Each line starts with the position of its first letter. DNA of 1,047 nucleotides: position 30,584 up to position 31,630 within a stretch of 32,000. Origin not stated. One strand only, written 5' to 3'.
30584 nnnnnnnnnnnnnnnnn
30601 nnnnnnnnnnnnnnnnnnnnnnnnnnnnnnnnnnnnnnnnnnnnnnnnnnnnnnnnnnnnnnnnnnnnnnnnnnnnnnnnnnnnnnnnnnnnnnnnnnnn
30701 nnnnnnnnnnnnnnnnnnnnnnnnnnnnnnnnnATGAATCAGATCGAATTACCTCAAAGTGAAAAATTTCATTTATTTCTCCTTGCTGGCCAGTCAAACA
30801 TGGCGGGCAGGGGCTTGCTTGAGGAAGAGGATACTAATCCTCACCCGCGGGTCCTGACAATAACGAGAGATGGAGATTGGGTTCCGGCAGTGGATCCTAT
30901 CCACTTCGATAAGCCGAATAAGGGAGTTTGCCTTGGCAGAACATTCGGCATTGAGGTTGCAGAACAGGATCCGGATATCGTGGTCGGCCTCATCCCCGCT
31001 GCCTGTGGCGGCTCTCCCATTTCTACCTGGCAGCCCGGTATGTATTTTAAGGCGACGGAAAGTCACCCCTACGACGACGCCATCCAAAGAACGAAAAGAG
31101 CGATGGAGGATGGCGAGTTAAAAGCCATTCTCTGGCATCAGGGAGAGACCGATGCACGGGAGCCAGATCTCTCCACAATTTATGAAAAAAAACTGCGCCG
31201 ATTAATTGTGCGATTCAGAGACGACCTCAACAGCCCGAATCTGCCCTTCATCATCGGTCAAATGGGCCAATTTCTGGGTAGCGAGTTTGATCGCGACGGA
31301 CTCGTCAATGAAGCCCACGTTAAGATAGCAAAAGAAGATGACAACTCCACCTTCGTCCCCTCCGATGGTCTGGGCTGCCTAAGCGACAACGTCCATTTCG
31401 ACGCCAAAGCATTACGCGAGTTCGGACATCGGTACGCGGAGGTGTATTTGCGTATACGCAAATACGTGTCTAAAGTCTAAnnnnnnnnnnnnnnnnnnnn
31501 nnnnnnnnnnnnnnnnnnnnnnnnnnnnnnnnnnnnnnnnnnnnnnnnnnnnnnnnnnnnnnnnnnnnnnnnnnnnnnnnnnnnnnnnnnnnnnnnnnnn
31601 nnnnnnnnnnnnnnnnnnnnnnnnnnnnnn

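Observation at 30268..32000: Two copies of a 169-bp multi-hairpin palindromic element bracket the esterase gene, with one hairpin swapped but its structure kept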

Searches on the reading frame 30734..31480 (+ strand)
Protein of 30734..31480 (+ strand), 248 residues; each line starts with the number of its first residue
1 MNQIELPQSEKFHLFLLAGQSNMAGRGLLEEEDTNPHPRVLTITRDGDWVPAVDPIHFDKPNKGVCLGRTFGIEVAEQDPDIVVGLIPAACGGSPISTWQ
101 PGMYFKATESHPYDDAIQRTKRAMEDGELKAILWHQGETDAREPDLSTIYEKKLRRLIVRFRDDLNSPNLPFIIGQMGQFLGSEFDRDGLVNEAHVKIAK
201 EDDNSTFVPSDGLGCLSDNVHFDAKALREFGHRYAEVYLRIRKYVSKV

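Call 15: search_protein_families(library=pfam, proteins=[window:30734-31480:+])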
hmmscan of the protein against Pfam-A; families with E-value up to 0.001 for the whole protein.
window:30734-31480:+ (248 aa): 1 family
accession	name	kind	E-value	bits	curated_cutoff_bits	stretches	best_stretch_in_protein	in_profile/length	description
PF03629.24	SASA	-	1.4e-62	211.7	24.8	1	11-239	1-225/226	Carbohydrate esterase, sialic acid-specific acetylesterase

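Call 18: find_encoding_contigs(protein=window:30734-31480:+, flank=10000, max_places=10)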
Protein window:30734-31480:+ (248 aa): 4 contigs read that carry it; 3 places shown.
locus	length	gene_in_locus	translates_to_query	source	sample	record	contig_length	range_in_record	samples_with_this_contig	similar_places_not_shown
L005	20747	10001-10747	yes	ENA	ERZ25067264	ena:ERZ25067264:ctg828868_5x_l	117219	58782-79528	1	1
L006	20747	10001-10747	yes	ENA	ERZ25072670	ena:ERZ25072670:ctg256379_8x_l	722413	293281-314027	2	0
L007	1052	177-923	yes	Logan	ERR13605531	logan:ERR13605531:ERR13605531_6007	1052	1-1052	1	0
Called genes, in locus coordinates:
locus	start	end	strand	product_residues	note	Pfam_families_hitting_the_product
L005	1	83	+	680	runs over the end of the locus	PF00496:SBP_bac_5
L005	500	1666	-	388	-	PF05721:PhyH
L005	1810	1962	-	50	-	-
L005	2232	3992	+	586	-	PF02129:Peptidase_S15, PF08530:PepX_C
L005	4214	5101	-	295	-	-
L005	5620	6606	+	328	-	PF13391:HNH_2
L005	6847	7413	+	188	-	-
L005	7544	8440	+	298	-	PF18928:DUF5677 (weak)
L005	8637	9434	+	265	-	PF03328:HpcH_HpaI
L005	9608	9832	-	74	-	-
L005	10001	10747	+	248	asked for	PF03629:SASA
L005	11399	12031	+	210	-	PF01370:Epimerase, PF04321:RmlD_sub_bind (faint)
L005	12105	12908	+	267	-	PF01370:Epimerase (faint)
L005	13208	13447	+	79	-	-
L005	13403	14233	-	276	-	PF05721:PhyH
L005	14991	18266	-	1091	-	PF00496:SBP_bac_5, PF00528:BPD_transp_1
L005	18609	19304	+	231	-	PF00702:Hydrolase, PF13419:HAD_2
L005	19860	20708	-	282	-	PF05721:PhyH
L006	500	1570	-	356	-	PF05721:PhyH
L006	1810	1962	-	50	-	-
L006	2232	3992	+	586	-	PF02129:Peptidase_S15, PF08530:PepX_C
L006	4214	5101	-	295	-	-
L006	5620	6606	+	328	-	PF13391:HNH_2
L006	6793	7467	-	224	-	PF12762:DDE_Tnp_IS1595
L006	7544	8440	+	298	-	PF18928:DUF5677 (weak)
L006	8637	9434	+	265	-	PF03328:HpcH_HpaI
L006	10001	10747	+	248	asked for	PF03629:SASA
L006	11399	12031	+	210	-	PF01370:Epimerase, PF04321:RmlD_sub_bind (faint)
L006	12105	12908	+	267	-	PF01370:Epimerase (faint)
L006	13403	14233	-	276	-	PF05721:PhyH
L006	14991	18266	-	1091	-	PF00496:SBP_bac_5, PF00528:BPD_transp_1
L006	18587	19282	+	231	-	PF00702:Hydrolase, PF13419:HAD_2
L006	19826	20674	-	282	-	PF05721:PhyH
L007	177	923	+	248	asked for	PF03629:SASA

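Call 56: find_homologous_proteins(query=window:30734-31480:+, max_evalue=1e-40)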
Query window:30734-31480:+ (248 aa): 3693 proteins with E <= 1e-40 among 4498 candidates; the best 120 are listed.
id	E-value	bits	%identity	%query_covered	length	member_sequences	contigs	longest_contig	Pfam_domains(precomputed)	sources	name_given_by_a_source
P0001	9.3e-139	479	89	93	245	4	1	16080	PF03629.25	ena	-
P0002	1.9e-135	468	85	95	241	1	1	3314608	PF03629.25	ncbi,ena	-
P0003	3.7e-132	457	83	96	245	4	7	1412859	PF03629.25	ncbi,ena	-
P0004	4.2e-131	454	83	93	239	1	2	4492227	PF03629.25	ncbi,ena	-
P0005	5.2e-131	453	82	95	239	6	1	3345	PF03629.25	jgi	-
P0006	3.4e-118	411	73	99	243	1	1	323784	PF03629.25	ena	-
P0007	6.8e-94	332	62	97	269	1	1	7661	PF03629.25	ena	-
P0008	1.8e-93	330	60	98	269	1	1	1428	PF03629.25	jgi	jgi:hypothetical protein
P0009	4.1e-92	326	62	96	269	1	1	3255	PF03629.25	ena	-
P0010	5.1e-92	326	59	96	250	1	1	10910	PF03629.25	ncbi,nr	ncbi:MAG: sialate O-acetylesterase [Planctomycetes bacterium]|nr:sialate O-acetylesterase [Planctomy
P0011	1.2e-91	324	62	96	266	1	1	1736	PF03629.25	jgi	-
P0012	1.8e-91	324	60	99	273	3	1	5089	PF03629.25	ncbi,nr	ncbi:MAG: sialate O-acetylesterase, partial [Bacteroidetes bacterium]|nr:sialate O-acetylesterase [B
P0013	1.8e-91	324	61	96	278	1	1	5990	PF03629.25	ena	-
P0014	2.1e-91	324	58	98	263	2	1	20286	PF03629.25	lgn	-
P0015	2.7e-91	323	63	94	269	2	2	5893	PF03629.25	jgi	-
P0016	2.7e-91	323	61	97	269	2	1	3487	PF03629.25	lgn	-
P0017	2.7e-91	323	61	97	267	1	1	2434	PF03629.25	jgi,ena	-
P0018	2.9e-91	323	60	96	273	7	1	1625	PF03629.25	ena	-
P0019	6.4e-91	322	60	97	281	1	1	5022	PF03629.25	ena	-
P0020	7.1e-91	322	60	96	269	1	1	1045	PF03629.25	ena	-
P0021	9.5e-91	322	60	95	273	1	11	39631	PF03629.25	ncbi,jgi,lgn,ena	-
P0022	2.6e-90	320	58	96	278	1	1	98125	PF03629.25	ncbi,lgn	-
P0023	3.0e-90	320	61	96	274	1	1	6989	PF03629.25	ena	-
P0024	4.0e-90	320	59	97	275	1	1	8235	PF03629.25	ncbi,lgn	-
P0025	7.4e-90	319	60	96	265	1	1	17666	PF03629.25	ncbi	-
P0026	8.4e-90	318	59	96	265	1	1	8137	PF03629.25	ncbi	-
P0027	8.7e-90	318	59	96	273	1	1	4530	PF03629.25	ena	-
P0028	1.5e-89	318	61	94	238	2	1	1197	PF03629.25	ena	-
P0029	1.6e-89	318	60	94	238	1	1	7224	PF03629.25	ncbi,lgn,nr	ncbi:MAG TPA: sialate O-acetylesterase [Verrucomicrobiae bacterium]|nr:sialate O-acetylesterase [Ver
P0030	2.6e-89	317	60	94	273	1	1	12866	PF03629.25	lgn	-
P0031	3.1e-89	317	58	96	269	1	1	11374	PF03629.25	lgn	-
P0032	4.0e-89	316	60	97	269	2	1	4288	PF03629.25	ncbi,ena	-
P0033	4.7e-89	316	59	97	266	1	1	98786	PF03629.25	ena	-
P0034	6.1e-89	316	59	98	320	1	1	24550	PF03629.25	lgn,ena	-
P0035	1.1e-88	315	60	94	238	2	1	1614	PF03629.25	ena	-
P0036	1.3e-88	315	59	96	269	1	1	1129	PF03629.25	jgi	jgi:hypothetical protein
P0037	1.4e-88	314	60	97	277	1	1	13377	PF03629.25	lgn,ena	-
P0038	1.6e-88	314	61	96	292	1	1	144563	PF03629.25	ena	-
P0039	2.1e-88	314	57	98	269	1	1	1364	PF03629.25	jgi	jgi:hypothetical protein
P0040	2.8e-88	313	59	98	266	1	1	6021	PF03629.25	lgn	-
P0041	4.3e-88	313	58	98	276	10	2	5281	PF03629.25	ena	-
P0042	8.0e-88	312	59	94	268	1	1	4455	PF03629.25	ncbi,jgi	ncbi:MAG: sialate O-acetylesterase [Planctomycetota bacterium]|jgi:hypothetical protein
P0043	1.0e-87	312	59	97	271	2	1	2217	PF03629.25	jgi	jgi:hypothetical protein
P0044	1.2e-87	311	59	96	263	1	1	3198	PF03629.25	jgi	jgi:hypothetical protein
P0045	1.5e-87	311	59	95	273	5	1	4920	PF03629.25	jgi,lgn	-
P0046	1.5e-87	311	58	98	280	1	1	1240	PF03629.25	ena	-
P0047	1.8e-87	311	59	97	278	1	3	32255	PF03629.25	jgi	-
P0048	1.9e-87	311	59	96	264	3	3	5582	PF03629.25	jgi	-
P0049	3.0e-87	310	58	96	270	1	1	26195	PF03629.25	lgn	-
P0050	3.2e-87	310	59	95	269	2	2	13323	PF03629.25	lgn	-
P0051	3.9e-87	310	57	99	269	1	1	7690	PF03629.25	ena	-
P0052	4.4e-87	310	58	96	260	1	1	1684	PF03629.25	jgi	jgi:hypothetical protein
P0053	6.1e-87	309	58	98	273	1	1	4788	PF03629.25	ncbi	-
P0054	6.9e-87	309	57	97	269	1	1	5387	PF03629.25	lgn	-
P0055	7.2e-87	309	56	96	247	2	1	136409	PF03629.25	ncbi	-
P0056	7.8e-87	309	59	96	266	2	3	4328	PF03629.25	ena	-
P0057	8.2e-87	309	57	97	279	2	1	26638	PF03629.25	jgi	-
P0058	8.8e-87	309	58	99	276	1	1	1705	PF03629.25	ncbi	-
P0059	1.3e-86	308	58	95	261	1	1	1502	PF03629.25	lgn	-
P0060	1.3e-86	308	57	96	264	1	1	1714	PF03629.25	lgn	-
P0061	1.4e-86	308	59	96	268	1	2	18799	PF03629.25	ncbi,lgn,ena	-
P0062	1.5e-86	308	58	94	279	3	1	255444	PF03629.25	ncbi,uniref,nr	ncbi:sialate O-acetylesterase [Aeoliella sp. ICT_H6.2]|uniref:Sialate O-acetylesterase n=1 Tax=Aeoli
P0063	2.0e-86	307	59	97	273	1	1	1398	PF03629.25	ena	-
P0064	2.7e-86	307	56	98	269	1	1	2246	PF03629.25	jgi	jgi:hypothetical protein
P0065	2.8e-86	307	57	96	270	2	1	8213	PF03629.25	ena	-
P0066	3.3e-86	307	59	96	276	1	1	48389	PF03629.25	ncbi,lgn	ncbi:MAG: sialate O-acetylesterase [Phycisphaeraceae bacterium]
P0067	3.8e-86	306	58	96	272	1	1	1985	PF03629.25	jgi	jgi:hypothetical protein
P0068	4.0e-86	306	58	97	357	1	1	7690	PF03629.25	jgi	-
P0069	4.2e-86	306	58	96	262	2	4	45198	PF03629.25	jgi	-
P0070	4.9e-86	306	57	96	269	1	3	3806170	PF03629.25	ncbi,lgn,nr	ncbi:MAG: sialate O-acetylesterase [Planctomycetaceae bacterium]|nr:sialate O-acetylesterase [Planct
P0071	5.6e-86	306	59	96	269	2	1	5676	PF03629.25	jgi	jgi:hypothetical protein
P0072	5.8e-86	306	59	96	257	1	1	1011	PF03629.25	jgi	jgi:hypothetical protein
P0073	5.8e-86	306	56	97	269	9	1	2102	PF03629.25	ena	-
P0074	6.7e-86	306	58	97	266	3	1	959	PF03629.25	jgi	-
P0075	7.3e-86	306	58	96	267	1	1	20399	PF03629.25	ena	-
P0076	1.1e-85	305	61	94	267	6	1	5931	PF03629.25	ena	-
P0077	1.1e-85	305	58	94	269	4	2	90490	PF03629.25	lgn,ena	-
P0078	1.2e-85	305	61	96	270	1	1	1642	PF03629.25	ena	-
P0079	1.2e-85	305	58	99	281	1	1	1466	PF03629.25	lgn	-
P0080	1.3e-85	305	59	98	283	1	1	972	PF03629.25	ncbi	-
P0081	1.4e-85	305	58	97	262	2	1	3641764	PF03629.25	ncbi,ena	-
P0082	2.0e-85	304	60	94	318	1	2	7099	PF03629.25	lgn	-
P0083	2.0e-85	304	58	96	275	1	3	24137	PF03629.25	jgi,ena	-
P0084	2.0e-85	304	57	97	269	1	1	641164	PF03629.25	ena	-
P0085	2.9e-85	304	61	94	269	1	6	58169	PF03629.25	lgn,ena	-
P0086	3.0e-85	304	58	96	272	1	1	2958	PF03629.25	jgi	jgi:hypothetical protein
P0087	3.0e-85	304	58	96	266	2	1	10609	PF03629.25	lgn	-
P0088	3.0e-85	304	57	97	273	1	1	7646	PF03629.25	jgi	-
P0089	3.1e-85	303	56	96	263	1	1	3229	PF03629.25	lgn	-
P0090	3.9e-85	303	57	97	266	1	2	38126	PF03629.25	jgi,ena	-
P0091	4.3e-85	303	57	93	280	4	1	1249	PF03629.25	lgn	-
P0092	4.4e-85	303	58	96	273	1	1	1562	PF03629.25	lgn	-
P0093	4.5e-85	303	59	97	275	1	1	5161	PF03629.25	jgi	jgi:hypothetical protein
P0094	4.6e-85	303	57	97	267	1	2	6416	PF03629.25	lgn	-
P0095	4.6e-85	303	58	96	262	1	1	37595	PF03629.25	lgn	-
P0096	5.1e-85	303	58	96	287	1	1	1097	PF03629.25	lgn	-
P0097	6.0e-85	303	56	96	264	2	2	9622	PF03629.25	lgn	-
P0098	6.7e-85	302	58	96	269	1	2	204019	PF03629.25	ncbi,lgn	-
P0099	7.0e-85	302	55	97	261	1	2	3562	PF03629.25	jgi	jgi:hypothetical protein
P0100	7.9e-85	302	55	97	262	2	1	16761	PF03629.25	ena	-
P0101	8.1e-85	302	56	98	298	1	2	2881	PF03629.25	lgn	-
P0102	8.9e-85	302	58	96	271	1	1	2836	PF03629.25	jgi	jgi:hypothetical protein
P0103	9.1e-85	302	56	95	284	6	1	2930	PF03629.25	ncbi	-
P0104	9.2e-85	302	56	98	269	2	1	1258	PF03629.25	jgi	-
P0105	1.0e-84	302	55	99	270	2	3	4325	PF03629.25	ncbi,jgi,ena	jgi:hypothetical protein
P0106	1.1e-84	302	55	95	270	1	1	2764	PF03629.25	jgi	jgi:hypothetical protein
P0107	1.4e-84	301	57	94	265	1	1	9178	PF03629.25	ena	-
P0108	1.5e-84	301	55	97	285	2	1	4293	PF03629.25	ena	-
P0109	1.6e-84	301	56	97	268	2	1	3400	PF03629.25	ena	-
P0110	1.6e-84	301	55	99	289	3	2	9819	PF03629.25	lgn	-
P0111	1.7e-84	301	53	97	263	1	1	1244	PF03629.25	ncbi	-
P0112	1.8e-84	301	57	96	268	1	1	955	PF03629.25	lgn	-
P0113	1.9e-84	301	56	97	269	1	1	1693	PF03629.25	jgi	jgi:Carbohydrate esterase, sialic acid-specific acetylesterase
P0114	1.9e-84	301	57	96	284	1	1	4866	PF03629.25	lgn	-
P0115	2.1e-84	301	58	96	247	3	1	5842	PF03629.25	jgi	jgi:hypothetical protein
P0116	2.4e-84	301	58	96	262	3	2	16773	PF03629.25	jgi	-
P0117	3.1e-84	300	58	96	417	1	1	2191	PF03629.25,PF15892.12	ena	-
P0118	3.4e-84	300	56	97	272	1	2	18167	PF03629.25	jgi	jgi:hypothetical protein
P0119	3.7e-84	300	55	95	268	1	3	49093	PF03629.25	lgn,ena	-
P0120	3.8e-84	300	58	95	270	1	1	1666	PF03629.25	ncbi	-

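Call 57: find_encoding_contigs(protein=P0001, flank=10000, max_places=3)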
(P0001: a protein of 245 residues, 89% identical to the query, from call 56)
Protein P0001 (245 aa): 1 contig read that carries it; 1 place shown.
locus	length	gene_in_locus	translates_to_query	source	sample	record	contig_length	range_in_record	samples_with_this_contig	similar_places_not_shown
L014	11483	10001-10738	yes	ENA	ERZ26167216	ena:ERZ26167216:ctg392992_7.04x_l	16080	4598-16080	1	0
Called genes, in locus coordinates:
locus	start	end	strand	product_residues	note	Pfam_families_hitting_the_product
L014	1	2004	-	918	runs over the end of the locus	PF25788:Ig_Rha78A_N, PF08531:Bac_rhamnosid_N, PF05592:Bac_rhamnosid, PF17389:Bac_rhamnosid6H, PF17390:Bac_rhamnosid_C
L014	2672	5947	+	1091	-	PF00496:SBP_bac_5, PF00528:BPD_transp_1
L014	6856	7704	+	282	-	PF05721:PhyH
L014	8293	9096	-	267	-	PF01370:Epimerase (faint)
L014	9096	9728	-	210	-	PF01370:Epimerase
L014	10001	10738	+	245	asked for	PF03629:SASA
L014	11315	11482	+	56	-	?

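Call 58: find_encoding_contigs(protein=P0002, flank=10000, max_places=3)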
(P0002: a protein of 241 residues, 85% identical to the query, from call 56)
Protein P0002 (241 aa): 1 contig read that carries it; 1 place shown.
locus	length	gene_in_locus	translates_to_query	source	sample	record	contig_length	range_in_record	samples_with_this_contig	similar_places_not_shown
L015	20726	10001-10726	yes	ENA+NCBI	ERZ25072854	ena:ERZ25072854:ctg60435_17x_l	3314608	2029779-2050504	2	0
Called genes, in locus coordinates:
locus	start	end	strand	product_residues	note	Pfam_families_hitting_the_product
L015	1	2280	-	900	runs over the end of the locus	PF25788:Ig_Rha78A_N, PF08531:Bac_rhamnosid_N, PF05592:Bac_rhamnosid, PF17389:Bac_rhamnosid6H, PF17390:Bac_rhamnosid_C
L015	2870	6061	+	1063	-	PF00496:SBP_bac_5, PF00528:BPD_transp_1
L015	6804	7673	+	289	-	PF05721:PhyH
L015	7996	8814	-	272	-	PF01370:Epimerase (faint)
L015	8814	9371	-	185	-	PF01370:Epimerase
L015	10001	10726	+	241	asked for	PF03629:SASA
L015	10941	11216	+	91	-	PF13781:DoxX_3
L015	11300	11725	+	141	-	PF07681:DoxX (faint), PF13781:DoxX_3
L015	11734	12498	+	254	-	PF09844:DUF2071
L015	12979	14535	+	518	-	PF00070:Pyr_redox (faint), PF00743:FMO-like, PF01266:DAO (weak), PF01494:FAD_binding_3 (weak), PF07992:Pyr_redox_2, PF13450:NAD_binding_8, PF13738:Pyr_redox_3, PF13434:Lys_Orn_oxgnase, +7 more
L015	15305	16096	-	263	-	PF03328:HpcH_HpaI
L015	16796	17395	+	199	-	-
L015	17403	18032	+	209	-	-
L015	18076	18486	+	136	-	-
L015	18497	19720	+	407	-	-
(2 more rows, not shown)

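Call 59: find_encoding_contigs(protein=P0003, flank=10000, max_places=4)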
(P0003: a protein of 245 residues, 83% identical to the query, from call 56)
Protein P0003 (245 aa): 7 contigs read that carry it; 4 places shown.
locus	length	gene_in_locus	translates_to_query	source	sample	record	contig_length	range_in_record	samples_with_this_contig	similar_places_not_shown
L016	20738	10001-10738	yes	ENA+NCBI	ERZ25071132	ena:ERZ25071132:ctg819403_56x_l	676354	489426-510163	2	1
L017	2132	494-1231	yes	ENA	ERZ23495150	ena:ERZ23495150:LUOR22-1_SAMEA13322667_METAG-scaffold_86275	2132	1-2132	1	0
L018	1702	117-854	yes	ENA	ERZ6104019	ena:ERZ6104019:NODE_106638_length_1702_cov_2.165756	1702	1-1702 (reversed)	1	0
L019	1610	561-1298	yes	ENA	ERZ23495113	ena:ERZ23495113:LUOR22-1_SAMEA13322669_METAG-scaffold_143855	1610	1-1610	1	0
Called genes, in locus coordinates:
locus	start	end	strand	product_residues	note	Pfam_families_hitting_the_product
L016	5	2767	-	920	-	PF25788:Ig_Rha78A_N, PF08531:Bac_rhamnosid_N, PF05592:Bac_rhamnosid, PF17389:Bac_rhamnosid6H, PF17390:Bac_rhamnosid_C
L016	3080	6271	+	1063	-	PF00496:SBP_bac_5, PF00528:BPD_transp_1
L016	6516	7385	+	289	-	PF05721:PhyH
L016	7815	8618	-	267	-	-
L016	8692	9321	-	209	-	PF01370:Epimerase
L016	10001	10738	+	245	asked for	PF03629:SASA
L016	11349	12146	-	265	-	PF03328:HpcH_HpaI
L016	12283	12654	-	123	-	-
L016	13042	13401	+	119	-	PF08357:SEFIR, PF13676:TIR_2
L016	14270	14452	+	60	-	-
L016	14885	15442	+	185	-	-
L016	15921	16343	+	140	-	PF22091:DUF6941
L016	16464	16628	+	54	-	-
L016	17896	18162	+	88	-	PF01527:HTH_Tnp_1, PF13384:HTH_23, PF13518:HTH_28 (weak)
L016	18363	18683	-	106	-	-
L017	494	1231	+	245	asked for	PF03629:SASA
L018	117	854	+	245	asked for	PF03629:SASA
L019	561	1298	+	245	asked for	PF03629:SASA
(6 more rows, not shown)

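Call 60: find_encoding_contigs(protein=P0006, flank=10000, max_places=3)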
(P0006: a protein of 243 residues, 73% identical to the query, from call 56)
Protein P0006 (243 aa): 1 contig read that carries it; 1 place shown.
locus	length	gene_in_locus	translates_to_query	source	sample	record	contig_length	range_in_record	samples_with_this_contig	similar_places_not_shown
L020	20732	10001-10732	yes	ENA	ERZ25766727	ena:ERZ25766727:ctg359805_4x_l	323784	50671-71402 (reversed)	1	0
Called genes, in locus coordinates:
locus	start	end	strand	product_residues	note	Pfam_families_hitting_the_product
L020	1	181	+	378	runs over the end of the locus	PF04909:Amidohydro_2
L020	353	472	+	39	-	-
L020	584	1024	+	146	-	PF01546:Peptidase_M20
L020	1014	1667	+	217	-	PF07687:M20_dimer (weak), PF01546:Peptidase_M20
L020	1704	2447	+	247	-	PF06314:ADC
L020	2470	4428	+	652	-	PF02727:Cu_amine_oxidN2, PF21994:AGAO-like_N2, PF02728:Cu_amine_oxidN3, PF01179:Cu_amine_oxid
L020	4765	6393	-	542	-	PF01019:G_glu_transpept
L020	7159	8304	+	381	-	PF00487:FA_desaturase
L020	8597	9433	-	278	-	PF05721:PhyH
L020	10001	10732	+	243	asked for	PF03629:SASA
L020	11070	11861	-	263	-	PF03328:HpcH_HpaI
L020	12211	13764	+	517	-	PF00070:Pyr_redox (faint), PF00743:FMO-like, PF00890:FAD_binding_2 (faint), PF01266:DAO (weak), PF07992:Pyr_redox_2, PF13450:NAD_binding_8, PF13738:Pyr_redox_3, PF13434:Lys_Orn_oxgnase, +5 more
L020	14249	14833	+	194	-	-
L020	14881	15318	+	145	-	-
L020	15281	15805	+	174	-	PF19081:Ig_7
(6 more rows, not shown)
